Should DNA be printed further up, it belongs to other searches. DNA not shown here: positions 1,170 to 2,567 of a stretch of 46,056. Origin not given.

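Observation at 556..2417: pspA translationally coupled to a YhaM-like OB-fold/HD-domain nuclease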

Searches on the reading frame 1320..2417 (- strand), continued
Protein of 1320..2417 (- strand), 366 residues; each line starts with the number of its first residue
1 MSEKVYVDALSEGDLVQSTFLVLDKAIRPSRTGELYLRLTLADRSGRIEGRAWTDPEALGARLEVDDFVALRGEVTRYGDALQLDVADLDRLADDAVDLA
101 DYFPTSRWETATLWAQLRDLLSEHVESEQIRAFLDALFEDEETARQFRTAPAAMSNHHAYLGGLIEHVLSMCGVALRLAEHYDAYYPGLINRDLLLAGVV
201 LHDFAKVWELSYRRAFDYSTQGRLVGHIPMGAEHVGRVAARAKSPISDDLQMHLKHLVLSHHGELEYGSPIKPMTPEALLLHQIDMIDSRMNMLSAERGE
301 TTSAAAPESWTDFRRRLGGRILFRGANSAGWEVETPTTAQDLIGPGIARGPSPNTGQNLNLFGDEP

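Call 39: search_solved_structures(query=window:1320-2417:-, max_evalue=1e-10, show_alignments=1)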
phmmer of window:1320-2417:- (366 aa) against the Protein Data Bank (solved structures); distinct sequences matched with E-value up to 1e-10: 2.
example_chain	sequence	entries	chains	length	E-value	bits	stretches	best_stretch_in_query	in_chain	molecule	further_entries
9o7t_A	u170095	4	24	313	7.7e-40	140.7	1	7-297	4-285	Cmp-binding-factor 1 | YhaM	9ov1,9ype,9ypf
9h3f_A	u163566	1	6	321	3.1e-38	135.5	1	16-296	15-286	3'-5' exoribonuclease YhaM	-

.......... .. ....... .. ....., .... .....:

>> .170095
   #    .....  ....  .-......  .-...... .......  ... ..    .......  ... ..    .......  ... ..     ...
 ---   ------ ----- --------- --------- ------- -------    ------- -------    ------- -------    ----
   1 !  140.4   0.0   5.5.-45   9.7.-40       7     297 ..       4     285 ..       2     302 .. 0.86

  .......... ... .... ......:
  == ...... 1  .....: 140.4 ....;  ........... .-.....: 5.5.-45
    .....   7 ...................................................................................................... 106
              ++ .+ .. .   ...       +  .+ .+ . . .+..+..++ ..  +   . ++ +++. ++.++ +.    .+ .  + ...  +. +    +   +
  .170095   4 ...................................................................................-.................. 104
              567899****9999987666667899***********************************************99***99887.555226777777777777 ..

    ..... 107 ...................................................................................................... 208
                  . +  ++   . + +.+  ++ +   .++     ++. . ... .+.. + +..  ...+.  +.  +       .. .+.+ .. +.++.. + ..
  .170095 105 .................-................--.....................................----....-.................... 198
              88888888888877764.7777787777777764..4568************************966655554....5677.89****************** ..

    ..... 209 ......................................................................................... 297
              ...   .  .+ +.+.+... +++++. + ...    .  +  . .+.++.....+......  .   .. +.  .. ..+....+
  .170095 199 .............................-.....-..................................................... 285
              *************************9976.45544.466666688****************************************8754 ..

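Call 46: find_encoding_contigs(protein=window:1320-2417:-, flank=10000, max_places=2)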
Protein window:1320-2417:- (366 aa): 1 contig read that carries it; 1 place shown.
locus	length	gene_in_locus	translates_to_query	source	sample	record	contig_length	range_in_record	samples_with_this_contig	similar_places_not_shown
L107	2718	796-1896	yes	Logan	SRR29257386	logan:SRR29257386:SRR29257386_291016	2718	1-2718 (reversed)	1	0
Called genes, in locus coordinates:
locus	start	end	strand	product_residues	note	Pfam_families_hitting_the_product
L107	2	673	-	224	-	?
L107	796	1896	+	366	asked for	PF01336:tRNA_anti-codon (weak), PF01966:HD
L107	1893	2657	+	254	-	PF04012:PspA_IM30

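Call 47: find_encoding_contigs(protein=P0120, flank=6000, max_places=1)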
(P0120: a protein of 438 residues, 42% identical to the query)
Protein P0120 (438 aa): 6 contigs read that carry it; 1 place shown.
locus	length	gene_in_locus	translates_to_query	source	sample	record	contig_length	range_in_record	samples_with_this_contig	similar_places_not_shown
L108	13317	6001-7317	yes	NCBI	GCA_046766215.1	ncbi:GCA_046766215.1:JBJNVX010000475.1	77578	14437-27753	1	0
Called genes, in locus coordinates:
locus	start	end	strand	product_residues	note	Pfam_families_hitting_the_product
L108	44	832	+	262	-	PF01553:Acyltransferase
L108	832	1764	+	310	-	PF01370:Epimerase, PF01073:3Beta_HSD (weak), PF16363:GDP_Man_Dehyd (weak)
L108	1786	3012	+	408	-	PF00291:PALP, PF01842:ACT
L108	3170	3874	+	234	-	PF01656:CbiA (weak), PF13500:AAA_26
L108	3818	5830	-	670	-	PF00069:Pkinase, PF07714:PK_Tyr_Ser-Thr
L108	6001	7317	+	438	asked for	PF01966:HD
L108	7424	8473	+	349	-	PF00781:DAGK_cat (weak)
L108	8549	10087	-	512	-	PF05221:AdoHcyase, PF00670:AdoHcyase_NAD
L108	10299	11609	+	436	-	-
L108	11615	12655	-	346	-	PF01244:Peptidase_M19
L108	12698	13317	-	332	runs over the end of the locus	-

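Call 48: find_encoding_contigs(protein=P0089, flank=6000, max_places=1)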
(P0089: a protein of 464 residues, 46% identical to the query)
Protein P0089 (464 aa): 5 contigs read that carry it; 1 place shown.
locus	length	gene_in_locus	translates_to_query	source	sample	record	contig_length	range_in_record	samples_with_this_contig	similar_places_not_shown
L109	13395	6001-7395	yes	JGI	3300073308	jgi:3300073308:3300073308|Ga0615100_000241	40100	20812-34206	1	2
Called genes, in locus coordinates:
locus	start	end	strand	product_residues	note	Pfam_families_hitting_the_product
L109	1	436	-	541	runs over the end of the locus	-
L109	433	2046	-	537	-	PF13231:PMT_2 (weak)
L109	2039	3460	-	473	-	-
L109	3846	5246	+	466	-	-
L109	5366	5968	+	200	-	-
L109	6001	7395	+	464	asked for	PF01966:HD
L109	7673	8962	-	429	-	-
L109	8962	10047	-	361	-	-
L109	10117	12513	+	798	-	PF01551:Peptidase_M23, PF00395:SLH (faint)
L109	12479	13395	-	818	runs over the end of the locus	PF00515:TPR_1 (faint), PF07719:TPR_2 (faint), PF13428:TPR_14 (faint), PF12895:ANAPC3 (weak), PF13432:TPR_16 (weak), PF14559:TPR_19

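Call 58: search_protein_families(library=padloc, proteins=[window:1320-2417:-, L082:9919-11475:-], max_evalue=0.001)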
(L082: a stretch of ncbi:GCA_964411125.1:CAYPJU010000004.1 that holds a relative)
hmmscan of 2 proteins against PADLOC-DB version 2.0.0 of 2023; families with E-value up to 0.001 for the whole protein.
window:1320-2417:- (366 aa): 0 families

L082:9919-11475:- (518 aa): 0 families

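Call 74: predict_structure(alignment_id=A5)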
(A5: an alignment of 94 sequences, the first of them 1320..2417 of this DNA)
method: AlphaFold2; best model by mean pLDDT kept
length: 366 residues; sequences in the alignment: 94
mean_pLDDT: 94.9   pTM: 0.90
mean pLDDT of the five models: 94.9, 94.6, 94.2, 93.8, 93.5
residues with pLDDT >= 90: 333; 70-90: 19; 50-70: 14; < 50: 0
segments of 3 or more residues with pLDDT < 50: none
pLDDT, mean of each block of 10 residues (from residue 1): 91 98 98 98 97 98 97 98 98 96 97 98 98 98 97 94 98 98 98 99 98 95 97 98 98 98 83 97 97 96 96 96 96 92 93 61 63
secondary structure, 60 per line:
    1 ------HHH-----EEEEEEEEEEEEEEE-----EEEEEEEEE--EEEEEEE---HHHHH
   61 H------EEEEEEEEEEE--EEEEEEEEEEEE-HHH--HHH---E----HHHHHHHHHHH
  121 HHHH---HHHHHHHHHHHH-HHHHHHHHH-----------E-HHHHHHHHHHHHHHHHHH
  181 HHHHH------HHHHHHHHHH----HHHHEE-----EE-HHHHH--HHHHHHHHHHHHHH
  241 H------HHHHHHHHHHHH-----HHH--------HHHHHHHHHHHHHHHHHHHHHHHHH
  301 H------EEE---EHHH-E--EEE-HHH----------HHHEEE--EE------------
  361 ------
elements in order: E15-29 E35-43 E46-52 H56-61 E68-78 E81-92 H110-124 H128-139 H141-149 H163-185 H192-201 H206-209 H220-224 H227-241 H248-259 H276-301 E308-310 E322-324 E342-344

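Call 76: fold_search(model_id=the predicted structure, library=pdb)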
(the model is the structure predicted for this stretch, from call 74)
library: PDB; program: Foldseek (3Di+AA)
matches with E <= 10: 1151; with E <= 0.001: 64
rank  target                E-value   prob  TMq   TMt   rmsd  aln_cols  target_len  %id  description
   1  9h3f_A                2.7e-15  1.00  0.52  0.88   2.5       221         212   32  Cryo-EM structure of YhaM (released 2025-08-06)
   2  5yzw_B                7.1e-05  1.00  0.21  0.39   2.3        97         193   16  Crystal structure of p204 HINb domain (released 2018-12-19)
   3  5d8e_C                7.5e-05  1.00  0.21  0.66   3.0        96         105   20  crystal structure of SSB from homo sapiens (released 2016-08-17)
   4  5yzw_A                9.8e-05  1.00  0.22  0.40   1.9        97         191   18  Crystal structure of p204 HINb domain (released 2018-12-19)
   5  3u4v_A                1.2e-04  1.00  0.24  0.68   2.8       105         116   17  Crystal Structure of the Tetrahymena telomerase processivity factor Teb1 OB-A (released 2011-12-28)
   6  8sok_B                1.6e-04  0.99  0.18  0.19  21.4       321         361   11  Cryo-EM structure of human CST bound to POT1(ESDL)/TPP1 in the presence of telomeric ssDNA (released 2023-06-07)
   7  8tc7_D                1.8e-04  1.00  0.21  0.18  18.1       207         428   17  Human asparaginyl-tRNA synthetase, apo form (released 2024-02-07)
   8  5z7d_A                1.9e-04  1.00  0.21  0.20   2.0        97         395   18  p204HINab-dsDNA complex structure (released 2019-01-30)
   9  8tc7_A                1.9e-04  1.00  0.21  0.18  18.2       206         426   16  Human asparaginyl-tRNA synthetase, apo form (released 2024-02-07)
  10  5d8f_B                2.0e-04  1.00  0.22  0.69   2.2        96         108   21  crystal structure of SSB and ssDNA complex from homo sapiens (released 2016-08-17)
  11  5zg8                  2.0e-04  1.00  0.21  0.19  17.0       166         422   17  Crystal Structure of TtNRS (released 2019-03-13)
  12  2k5v_MODEL_1_A        2.1e-04  1.00  0.21  0.69   3.5        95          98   17  SOLUTION NMR STRUCTURE OF the second OB-fold domain of replication protein A from Methanococcus maripaludis. N (released 2008-08-19)
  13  4jbm_A                2.2e-04  1.00  0.22  0.40   2.3       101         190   18  Structure of murine DNA binding protein bound with ds DNA (released 2013-06-26)
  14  8tc7_B                2.2e-04  1.00  0.21  0.18  18.4       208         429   16  Human asparaginyl-tRNA synthetase, apo form (released 2024-02-07)
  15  8tc7_C                2.2e-04  1.00  0.21  0.18  18.1       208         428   17  Human asparaginyl-tRNA synthetase, apo form (released 2024-02-07)
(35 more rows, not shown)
